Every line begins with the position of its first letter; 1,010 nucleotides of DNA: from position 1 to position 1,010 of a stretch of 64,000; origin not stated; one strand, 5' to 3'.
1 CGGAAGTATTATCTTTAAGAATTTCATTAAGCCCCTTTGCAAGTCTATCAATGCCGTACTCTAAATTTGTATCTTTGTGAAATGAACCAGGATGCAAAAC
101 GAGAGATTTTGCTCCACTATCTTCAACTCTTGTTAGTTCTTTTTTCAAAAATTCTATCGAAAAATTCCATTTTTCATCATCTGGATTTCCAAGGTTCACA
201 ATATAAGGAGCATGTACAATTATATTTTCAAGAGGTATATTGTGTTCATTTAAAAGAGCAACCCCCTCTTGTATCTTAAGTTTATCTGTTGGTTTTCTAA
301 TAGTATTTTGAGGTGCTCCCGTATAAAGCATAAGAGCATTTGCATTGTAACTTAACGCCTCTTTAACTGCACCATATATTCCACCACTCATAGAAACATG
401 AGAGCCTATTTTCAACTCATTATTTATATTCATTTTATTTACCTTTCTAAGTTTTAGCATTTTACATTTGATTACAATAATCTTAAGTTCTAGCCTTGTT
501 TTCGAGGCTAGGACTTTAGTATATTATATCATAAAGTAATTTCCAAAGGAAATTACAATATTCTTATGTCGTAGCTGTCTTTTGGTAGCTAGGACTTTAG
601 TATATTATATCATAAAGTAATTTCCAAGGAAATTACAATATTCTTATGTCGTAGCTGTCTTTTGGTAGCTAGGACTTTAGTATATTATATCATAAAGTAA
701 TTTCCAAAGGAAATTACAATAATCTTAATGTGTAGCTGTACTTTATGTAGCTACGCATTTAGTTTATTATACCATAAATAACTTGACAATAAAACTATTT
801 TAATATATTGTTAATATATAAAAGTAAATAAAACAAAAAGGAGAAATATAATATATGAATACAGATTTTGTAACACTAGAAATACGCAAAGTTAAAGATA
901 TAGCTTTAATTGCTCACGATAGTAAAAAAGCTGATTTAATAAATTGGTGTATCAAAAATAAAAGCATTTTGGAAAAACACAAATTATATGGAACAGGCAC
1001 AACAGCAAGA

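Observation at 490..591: Compensatory base changes preserve hairpin 2 between neighbouring units of array A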

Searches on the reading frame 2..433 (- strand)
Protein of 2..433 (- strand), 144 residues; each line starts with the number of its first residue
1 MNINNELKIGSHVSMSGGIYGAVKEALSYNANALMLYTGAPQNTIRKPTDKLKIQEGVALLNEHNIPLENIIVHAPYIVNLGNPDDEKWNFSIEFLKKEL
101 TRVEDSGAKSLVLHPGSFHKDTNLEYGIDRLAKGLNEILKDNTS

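Call 36: search_protein_families(library=pfam, proteins=[window:2-433:-], max_evalue=0.00001)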
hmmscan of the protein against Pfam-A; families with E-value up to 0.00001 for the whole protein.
window:2-433:- (144 aa): 1 family
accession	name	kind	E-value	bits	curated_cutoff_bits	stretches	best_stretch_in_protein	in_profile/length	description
PF01261.30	AP_endonuc_2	-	3e-18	66.8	31.1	1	24-139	2-112/249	Xylose isomerase-like TIM barrel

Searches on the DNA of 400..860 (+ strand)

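Call 10: search_rna_families(source=window, start=400, end=860, threshold=evalue, max_evalue=10)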
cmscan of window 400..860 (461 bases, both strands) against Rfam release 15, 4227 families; matches with E-value up to 10: 19.
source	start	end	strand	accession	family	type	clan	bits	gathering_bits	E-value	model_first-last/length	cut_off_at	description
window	667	759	+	RF01816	RsaA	Gene; sRNA;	-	22.1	50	0.18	1-134/134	no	RNA Staph. aureus A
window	658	776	+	RF02330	TtnuHACA23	Gene; snRNA; snoRNA; HACA-box;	-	19.9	100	2.3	1-135/135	no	Tetrahymena snoRNA TtnuHACA23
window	476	597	+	RF01816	RsaA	Gene; sRNA;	-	19.2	50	0.8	1-134/134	no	RNA Staph. aureus A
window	684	720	+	RF01376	CRISPR-DR63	Gene; CRISPR;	CL00015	18.9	37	2.4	1-37/37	no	CRISPR RNA direct repeat element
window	523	559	+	RF01376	CRISPR-DR63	Gene; CRISPR;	CL00015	18.9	37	2.4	1-37/37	no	CRISPR RNA direct repeat element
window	682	760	+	RF02686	RAGATH-6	Gene; ribozyme;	-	18.7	170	4.5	1-152/152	no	RAGATH-6 RNA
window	558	685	+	RF03762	MIR859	Gene; miRNA;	-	18.5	130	0.8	1-128/128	no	MIR859 microRNA precursor family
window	476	525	+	RF04134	MIR7504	Gene; miRNA;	-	17.5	83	2.8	1-124/124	no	MIR7504 microRNA precursor family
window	537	555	-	RF01376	CRISPR-DR63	Gene; CRISPR;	CL00015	17.5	37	5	15-33/37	no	CRISPR RNA direct repeat element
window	698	716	-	RF01376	CRISPR-DR63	Gene; CRISPR;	CL00015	17.5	37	5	15-33/37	no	CRISPR RNA direct repeat element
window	459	544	+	RF03818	MIR7994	Gene; miRNA;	-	16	100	3.3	1-90/90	no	MIR7994 microRNA precursor family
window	557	606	+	RF04134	MIR7504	Gene; miRNA;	-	15.5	83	8.8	1-124/124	no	MIR7504 microRNA precursor family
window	473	528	-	RF00713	mir-239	Gene; miRNA;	-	15.4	49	2.2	8-66/74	no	mir-239 microRNA precursor family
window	692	787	-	RF04241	mir-5014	Gene; miRNA;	-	15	101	3.6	1-123/123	no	mir-5014 microRNA precursor family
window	640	726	+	RF00445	MIR399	Gene; miRNA;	-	14.4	57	2.5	1-117/117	no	mir-399 microRNA precursor family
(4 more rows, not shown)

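Call 11: search_dna_similar(query=window:471-781:+, collection=plasmids, mode=distant, max_rows=30)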
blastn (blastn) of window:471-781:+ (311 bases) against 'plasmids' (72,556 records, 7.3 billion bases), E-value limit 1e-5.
No match.

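Call 12: search_dna_similar(query=window:471-781:+, collection=phages, mode=distant, max_rows=20)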
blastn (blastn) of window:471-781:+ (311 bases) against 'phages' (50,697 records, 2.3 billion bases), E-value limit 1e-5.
No match.
